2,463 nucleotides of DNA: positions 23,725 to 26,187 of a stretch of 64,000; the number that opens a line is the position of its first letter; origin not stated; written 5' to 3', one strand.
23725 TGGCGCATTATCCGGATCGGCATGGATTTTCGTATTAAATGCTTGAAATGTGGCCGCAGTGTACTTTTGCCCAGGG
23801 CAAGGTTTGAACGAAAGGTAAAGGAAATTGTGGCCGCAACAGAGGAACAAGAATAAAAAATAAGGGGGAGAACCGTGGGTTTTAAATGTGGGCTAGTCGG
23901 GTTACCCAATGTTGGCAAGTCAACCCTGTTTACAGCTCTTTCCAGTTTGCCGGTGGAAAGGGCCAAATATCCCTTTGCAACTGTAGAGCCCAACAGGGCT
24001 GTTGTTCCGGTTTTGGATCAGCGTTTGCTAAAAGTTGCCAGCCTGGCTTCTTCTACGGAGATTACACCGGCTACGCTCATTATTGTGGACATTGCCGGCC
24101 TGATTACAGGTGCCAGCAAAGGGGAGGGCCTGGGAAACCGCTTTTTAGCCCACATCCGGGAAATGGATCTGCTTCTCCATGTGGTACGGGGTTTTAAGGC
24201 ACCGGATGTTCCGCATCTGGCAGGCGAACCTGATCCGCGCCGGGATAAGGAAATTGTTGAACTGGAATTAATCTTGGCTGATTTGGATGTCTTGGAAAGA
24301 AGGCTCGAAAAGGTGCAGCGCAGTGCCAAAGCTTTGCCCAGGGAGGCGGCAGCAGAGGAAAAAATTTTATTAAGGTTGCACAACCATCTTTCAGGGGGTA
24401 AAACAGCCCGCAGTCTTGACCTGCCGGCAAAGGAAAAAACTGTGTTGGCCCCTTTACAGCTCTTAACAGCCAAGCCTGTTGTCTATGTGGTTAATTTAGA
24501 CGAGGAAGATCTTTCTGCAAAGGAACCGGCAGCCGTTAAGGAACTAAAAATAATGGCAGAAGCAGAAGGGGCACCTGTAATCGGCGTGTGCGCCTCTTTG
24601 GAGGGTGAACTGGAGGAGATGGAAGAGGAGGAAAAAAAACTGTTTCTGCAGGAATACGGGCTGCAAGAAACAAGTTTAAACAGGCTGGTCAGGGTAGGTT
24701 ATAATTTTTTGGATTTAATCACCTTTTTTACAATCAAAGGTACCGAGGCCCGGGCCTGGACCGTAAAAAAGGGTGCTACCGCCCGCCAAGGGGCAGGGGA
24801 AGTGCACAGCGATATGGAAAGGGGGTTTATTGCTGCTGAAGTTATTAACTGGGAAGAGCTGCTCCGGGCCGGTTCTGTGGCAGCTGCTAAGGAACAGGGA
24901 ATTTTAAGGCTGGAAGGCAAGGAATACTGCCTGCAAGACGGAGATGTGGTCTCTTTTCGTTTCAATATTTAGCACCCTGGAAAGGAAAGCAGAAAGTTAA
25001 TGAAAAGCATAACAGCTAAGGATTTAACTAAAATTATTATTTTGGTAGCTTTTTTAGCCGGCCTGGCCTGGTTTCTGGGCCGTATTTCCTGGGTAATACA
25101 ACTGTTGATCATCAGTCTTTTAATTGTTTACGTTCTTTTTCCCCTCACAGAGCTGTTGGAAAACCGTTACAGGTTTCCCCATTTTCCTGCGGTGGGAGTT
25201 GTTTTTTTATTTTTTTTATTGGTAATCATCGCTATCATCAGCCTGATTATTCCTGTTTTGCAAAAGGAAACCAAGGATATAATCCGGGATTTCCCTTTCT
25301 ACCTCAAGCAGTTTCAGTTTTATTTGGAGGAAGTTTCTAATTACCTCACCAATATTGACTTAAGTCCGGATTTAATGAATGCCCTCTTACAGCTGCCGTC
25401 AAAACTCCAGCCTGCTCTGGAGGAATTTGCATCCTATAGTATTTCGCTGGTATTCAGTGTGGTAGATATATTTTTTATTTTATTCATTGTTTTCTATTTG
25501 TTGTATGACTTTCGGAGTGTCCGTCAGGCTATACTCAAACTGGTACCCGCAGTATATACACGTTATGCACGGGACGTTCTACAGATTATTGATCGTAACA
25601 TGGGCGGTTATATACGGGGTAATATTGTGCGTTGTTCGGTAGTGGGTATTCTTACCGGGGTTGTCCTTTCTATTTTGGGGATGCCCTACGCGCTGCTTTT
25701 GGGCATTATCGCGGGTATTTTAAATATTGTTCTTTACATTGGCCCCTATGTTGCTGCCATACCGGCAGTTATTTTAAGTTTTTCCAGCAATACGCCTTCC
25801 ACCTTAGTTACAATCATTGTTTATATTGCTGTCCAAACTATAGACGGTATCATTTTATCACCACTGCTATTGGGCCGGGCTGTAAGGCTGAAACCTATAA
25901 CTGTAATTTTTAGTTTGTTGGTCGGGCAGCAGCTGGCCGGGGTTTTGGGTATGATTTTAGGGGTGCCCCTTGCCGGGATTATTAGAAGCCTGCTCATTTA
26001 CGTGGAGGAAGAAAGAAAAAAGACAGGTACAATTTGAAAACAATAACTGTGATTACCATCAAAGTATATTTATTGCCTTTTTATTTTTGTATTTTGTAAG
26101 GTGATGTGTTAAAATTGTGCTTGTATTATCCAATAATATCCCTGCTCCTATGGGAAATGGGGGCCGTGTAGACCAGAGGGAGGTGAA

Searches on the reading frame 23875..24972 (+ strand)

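Call 64: search_protein_families(library=pfam, proteins=[window:23875-24972:+], max_evalue=0.00001)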
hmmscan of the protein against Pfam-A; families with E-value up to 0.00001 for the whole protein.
window:23875-24972:+ (365 aa): 3 families
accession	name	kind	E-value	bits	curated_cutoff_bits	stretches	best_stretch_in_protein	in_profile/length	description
PF06071.19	YchF-GTPase_C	-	6.5e-33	113.2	27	1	281-364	1-84/84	Protein of unknown function (DUF933)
PF01926.29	MMR_HSR1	-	2e-18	67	21.9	1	5-107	2-85/113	50S ribosome-binding GTPase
PF02421.24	FeoB_N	-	1.4e-06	28.3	27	0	4-46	2-44/156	Ferrous iron transport protein B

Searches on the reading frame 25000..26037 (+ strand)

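Call 64: search_protein_families(library=pfam, proteins=[window:25000-26037:+], max_evalue=0.00001)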
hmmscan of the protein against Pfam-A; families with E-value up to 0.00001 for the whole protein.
window:25000-26037:+ (345 aa): 1 family
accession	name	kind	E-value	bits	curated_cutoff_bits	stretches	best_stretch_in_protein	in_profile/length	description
PF01594.21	AI-2E_transport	-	1.1e-58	199.4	34.3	1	12-332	4-323/327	AI-2E family transporter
